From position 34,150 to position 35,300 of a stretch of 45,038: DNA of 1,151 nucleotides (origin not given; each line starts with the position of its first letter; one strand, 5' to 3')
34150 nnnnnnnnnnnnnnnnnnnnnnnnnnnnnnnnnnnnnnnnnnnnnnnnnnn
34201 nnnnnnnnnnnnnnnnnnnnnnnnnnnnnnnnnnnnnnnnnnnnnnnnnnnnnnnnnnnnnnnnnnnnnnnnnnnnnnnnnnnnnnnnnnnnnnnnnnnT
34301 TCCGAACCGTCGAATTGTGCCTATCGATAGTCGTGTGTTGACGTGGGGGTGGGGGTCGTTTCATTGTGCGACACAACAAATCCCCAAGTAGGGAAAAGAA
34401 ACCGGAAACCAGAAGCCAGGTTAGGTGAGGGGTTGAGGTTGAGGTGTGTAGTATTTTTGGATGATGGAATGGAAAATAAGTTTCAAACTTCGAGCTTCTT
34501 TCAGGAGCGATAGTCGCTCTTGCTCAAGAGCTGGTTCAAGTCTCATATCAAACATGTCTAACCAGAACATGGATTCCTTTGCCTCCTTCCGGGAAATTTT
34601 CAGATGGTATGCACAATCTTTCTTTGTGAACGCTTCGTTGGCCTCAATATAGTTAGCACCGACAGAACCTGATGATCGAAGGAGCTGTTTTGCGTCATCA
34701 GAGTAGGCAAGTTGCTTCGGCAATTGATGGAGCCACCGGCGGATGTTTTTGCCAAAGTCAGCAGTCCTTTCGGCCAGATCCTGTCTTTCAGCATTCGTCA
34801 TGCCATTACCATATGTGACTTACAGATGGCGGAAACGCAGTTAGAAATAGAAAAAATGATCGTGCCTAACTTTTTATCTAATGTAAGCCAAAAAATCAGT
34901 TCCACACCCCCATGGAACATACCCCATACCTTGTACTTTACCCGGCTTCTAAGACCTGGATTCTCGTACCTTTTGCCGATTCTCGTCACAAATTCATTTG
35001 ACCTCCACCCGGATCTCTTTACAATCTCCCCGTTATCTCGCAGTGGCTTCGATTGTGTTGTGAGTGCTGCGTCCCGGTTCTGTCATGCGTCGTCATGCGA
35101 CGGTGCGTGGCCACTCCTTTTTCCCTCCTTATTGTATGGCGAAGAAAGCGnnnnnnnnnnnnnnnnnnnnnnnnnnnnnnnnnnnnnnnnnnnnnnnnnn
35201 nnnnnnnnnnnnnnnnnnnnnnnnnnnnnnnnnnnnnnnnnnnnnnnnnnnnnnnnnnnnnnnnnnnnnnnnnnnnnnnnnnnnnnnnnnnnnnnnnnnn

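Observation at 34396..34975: Second four-helix-bundle cassette with the same upstream palindrome/leader but different repeat-array ends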

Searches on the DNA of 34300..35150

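Call 90: search_rna_families(source=window, start=34300, end=35150, threshold=evalue, max_evalue=1)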
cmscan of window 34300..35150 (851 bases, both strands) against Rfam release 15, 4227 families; matches with E-value up to 1: 2.
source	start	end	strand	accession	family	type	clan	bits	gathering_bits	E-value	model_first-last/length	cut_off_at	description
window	34821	34900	+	RF02765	Ysr209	Gene; sRNA;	-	20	59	0.91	1-46/46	no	Yersinia sRNA 209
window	34562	34623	-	RF01423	snoR117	Gene; snRNA; snoRNA; CD-box;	-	17.8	42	0.82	13-75/80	no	small nucleolar RNA snoR117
